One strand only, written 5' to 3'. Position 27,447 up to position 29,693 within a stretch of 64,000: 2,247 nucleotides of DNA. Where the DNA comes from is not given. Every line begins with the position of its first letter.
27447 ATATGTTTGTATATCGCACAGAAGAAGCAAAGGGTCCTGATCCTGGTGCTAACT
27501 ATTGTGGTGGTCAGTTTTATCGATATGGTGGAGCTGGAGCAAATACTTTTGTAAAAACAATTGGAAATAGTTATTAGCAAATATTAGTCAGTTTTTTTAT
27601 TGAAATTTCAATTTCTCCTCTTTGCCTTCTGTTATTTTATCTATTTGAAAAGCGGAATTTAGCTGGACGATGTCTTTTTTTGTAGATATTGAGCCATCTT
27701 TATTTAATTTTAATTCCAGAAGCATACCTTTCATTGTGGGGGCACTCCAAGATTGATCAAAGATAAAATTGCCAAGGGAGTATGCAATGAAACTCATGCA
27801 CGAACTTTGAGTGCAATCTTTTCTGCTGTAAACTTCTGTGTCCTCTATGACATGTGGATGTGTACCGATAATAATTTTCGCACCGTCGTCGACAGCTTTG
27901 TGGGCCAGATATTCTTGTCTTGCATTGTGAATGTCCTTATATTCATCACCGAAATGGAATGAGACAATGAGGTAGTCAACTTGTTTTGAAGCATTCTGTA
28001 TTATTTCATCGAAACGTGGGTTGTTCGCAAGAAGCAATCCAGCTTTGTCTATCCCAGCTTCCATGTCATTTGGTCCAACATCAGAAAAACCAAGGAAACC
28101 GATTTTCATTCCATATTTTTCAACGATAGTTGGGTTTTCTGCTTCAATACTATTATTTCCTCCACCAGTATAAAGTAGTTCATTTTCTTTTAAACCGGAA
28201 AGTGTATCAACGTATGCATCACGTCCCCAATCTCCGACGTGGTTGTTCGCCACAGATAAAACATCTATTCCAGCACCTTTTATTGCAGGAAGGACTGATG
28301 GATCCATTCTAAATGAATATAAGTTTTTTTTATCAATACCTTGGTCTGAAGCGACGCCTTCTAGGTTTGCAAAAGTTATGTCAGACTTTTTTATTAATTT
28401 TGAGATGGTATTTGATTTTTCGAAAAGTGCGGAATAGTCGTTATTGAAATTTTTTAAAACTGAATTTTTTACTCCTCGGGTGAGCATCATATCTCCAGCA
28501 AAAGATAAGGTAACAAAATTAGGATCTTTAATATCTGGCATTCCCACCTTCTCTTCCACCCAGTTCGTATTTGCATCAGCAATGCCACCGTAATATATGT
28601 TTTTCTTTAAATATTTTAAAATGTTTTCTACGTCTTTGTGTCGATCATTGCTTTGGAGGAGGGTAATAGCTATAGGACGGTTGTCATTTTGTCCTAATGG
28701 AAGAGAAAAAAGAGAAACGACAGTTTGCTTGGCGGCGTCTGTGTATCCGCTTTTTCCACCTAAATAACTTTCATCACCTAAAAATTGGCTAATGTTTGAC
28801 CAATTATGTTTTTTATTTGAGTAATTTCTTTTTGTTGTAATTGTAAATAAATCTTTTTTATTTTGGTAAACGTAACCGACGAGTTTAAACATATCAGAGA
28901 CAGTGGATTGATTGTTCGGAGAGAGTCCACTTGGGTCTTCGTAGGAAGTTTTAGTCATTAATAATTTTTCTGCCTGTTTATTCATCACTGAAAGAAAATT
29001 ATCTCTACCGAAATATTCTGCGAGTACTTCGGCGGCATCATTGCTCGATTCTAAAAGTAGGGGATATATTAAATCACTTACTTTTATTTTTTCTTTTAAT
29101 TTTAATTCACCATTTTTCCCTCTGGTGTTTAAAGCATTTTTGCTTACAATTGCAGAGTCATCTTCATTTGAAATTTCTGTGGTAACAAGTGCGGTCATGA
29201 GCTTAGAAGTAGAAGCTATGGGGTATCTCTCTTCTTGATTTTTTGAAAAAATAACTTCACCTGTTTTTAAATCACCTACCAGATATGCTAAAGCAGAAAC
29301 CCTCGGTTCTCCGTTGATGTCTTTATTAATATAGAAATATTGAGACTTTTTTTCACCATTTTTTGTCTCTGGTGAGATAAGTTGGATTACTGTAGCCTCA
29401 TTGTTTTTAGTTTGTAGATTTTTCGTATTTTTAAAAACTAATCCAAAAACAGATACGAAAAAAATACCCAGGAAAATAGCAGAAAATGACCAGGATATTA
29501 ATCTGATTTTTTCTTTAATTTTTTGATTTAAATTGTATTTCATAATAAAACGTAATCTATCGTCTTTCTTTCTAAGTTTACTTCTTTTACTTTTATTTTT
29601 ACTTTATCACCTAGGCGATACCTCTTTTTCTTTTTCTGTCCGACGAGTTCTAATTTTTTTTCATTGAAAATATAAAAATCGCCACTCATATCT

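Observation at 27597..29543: Fusion of a DD-carboxypeptidase (PBP5/6-like) with a CapA-like metallophosphatase domain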

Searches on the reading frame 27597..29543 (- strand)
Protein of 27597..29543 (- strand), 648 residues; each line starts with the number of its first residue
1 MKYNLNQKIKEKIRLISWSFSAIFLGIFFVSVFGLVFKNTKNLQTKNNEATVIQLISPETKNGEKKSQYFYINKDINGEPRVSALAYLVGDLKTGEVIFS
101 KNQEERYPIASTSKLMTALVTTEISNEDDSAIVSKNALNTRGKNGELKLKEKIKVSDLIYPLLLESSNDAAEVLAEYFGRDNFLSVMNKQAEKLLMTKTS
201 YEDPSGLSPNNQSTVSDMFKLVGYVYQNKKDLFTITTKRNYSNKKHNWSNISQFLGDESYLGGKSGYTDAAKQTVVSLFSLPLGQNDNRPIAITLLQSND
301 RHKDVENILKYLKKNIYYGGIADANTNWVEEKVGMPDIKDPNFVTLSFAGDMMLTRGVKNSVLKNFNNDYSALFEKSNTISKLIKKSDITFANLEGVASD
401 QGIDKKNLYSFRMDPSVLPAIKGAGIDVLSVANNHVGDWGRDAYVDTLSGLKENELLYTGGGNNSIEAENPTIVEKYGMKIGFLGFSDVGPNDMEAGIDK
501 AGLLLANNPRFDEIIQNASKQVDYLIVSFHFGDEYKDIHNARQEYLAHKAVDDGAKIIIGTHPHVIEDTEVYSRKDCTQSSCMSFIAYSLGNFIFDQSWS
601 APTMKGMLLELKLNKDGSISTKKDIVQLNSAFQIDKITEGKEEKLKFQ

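Call 3: search_protein_families(library=pfam, proteins=[window:27597-29543:-], max_evalue=0.01)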
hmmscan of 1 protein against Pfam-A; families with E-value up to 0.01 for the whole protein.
window:27597-29543:- (648 aa): 4 families
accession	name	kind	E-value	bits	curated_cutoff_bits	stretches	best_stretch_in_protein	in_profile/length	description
PF09587.15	PGA_cap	-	6.2e-63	213.1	27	1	345-597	1-255/255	Bacterial capsule synthesis protein PGA_cap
PF00768.25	Peptidase_S11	-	9.8e-35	120.6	27.6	1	78-277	6-221/239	D-alanyl-D-alanine carboxypeptidase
PF13354.11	Beta-lactamase2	-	2.5e-10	40.5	22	1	88-268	3-190/214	Beta-lactamase enzyme family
PF02113.21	Peptidase_S13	-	0.00039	19.7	22.8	0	80-147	12-84/444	D-Ala-D-Ala carboxypeptidase 3 (S13) family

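Call 4: search_protein_families(library=ncbifam, proteins=[window:27597-29543:-], max_evalue=0.01)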
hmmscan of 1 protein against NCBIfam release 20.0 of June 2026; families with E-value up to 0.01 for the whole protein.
window:27597-29543:- (648 aa): 10 families
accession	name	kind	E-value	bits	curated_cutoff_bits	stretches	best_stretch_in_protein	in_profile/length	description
NF008668.0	PRK11669.1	equivalog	2.9e-23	82.4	294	1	81-223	40-186/316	D-alanyl-D-alanine endopeptidase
NF008489.0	PRK11397.1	equivalog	4.1e-15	55.4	610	1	79-253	32-215/389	serine-type D-Ala-D-Ala carboxypeptidase DacD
NF007445.0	PRK10001.1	equivalog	3e-14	52.6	765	1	75-357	30-325/400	serine-type D-Ala-D-Ala carboxypeptidase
NF038314.1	epimerase_MslH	equivalog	5.7e-13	48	700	2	344-480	4-133/439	lasso peptide C-terminal Trp epimerase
NF008059.0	PRK10793.1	equivalog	1.3e-12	47.2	694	1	69-276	31-254/403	D-alanyl-D-alanine carboxypeptidase DacA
NF038258.2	PBP4_Staph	exception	6.6e-12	44.9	500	1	93-208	49-175/366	penicillin-binding protein PBP4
NF038273.1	strep_PBP3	exception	2.9e-07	29.9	490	1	81-208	25-162/407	D-alanyl-D-alanine carboxypeptidase PBP3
NF008322.0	PRK11113.1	equivalog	9.9e-07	27.6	527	0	185-235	338-387/477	serine-type D-Ala-D-Ala carboxypeptidase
NF000471.1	vanY_of_D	exception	3.8e-06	26.4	625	1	5-202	12-221/354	transpeptidase-like D-Ala-D-Ala carboxypeptidase VanY-D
NF033103.1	bla_class_A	equivalog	0.00012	21.3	200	1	89-181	17-114/257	class A beta-lactamase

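Call 5: search_solved_structures(query=window:27597-29543:-, max_evalue=0.01, show_alignments=3)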
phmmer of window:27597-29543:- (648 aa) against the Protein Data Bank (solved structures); distinct sequences matched with E-value up to 0.01: 36.
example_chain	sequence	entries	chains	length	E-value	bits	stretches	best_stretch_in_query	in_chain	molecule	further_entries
3mfd_A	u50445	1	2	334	3.1e-28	102.1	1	81-300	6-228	D-alanyl-D-alanine carboxypeptidase dacB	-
4k91_A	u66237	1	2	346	3.4e-22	82.2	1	78-277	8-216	D-ala-D-ala-carboxypeptidase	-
6muq_A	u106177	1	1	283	3.2e-19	72.4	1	86-239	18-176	Murein-DD-endopeptidase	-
5zqa_A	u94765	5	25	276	1.8e-14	56.7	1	82-309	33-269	Lmo2812 protein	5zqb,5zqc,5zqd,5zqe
6azi_A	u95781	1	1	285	1.8e-14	56.6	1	78-223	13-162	D-alanyl-D-alanine endopeptidase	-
6osu_A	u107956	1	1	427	5.7e-14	55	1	82-227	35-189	D-alanyl-D-alanine carboxypeptidase (Penicillin binding protein) family protein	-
3it9_A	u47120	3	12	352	4.2e-13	52.1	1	79-357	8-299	D-alanyl-D-alanine carboxypeptidase dacC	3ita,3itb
3a3j_A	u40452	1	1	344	8.1e-13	51.2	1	80-306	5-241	PBP5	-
5tr7_A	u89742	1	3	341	9.6e-13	51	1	79-336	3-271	D-alanyl-D-alanine carboxypeptidase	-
4ppr_A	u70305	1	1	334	6.1e-12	48.3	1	81-278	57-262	Penicillin-binding protein DacB1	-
4rye_A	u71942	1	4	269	8.9e-12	47.8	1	84-277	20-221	D-alanyl-D-alanine carboxypeptidase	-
4p0m_A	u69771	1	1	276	1.8e-11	46.7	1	84-277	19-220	D-alanyl-D-alanine carboxypeptidase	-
5fsr_A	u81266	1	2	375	7.9e-11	44.6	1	80-276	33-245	D-ALANYL-D-ALANINE CARBOXYPEPTIDASE DACD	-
8gq9_A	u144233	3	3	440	4.2e-09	38.9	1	378-487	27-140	Poly-gamma-glutamate synthesis protein (Capsule biosynthesis protein)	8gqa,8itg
5j8x_A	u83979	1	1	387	6.1e-09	38.4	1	71-277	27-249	D-alanyl-D-alanine carboxypeptidase DacA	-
8gqb_A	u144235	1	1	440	7.9e-09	38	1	380-487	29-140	Poly-gamma-glutamate synthesis protein (Capsule biosynthesis protein)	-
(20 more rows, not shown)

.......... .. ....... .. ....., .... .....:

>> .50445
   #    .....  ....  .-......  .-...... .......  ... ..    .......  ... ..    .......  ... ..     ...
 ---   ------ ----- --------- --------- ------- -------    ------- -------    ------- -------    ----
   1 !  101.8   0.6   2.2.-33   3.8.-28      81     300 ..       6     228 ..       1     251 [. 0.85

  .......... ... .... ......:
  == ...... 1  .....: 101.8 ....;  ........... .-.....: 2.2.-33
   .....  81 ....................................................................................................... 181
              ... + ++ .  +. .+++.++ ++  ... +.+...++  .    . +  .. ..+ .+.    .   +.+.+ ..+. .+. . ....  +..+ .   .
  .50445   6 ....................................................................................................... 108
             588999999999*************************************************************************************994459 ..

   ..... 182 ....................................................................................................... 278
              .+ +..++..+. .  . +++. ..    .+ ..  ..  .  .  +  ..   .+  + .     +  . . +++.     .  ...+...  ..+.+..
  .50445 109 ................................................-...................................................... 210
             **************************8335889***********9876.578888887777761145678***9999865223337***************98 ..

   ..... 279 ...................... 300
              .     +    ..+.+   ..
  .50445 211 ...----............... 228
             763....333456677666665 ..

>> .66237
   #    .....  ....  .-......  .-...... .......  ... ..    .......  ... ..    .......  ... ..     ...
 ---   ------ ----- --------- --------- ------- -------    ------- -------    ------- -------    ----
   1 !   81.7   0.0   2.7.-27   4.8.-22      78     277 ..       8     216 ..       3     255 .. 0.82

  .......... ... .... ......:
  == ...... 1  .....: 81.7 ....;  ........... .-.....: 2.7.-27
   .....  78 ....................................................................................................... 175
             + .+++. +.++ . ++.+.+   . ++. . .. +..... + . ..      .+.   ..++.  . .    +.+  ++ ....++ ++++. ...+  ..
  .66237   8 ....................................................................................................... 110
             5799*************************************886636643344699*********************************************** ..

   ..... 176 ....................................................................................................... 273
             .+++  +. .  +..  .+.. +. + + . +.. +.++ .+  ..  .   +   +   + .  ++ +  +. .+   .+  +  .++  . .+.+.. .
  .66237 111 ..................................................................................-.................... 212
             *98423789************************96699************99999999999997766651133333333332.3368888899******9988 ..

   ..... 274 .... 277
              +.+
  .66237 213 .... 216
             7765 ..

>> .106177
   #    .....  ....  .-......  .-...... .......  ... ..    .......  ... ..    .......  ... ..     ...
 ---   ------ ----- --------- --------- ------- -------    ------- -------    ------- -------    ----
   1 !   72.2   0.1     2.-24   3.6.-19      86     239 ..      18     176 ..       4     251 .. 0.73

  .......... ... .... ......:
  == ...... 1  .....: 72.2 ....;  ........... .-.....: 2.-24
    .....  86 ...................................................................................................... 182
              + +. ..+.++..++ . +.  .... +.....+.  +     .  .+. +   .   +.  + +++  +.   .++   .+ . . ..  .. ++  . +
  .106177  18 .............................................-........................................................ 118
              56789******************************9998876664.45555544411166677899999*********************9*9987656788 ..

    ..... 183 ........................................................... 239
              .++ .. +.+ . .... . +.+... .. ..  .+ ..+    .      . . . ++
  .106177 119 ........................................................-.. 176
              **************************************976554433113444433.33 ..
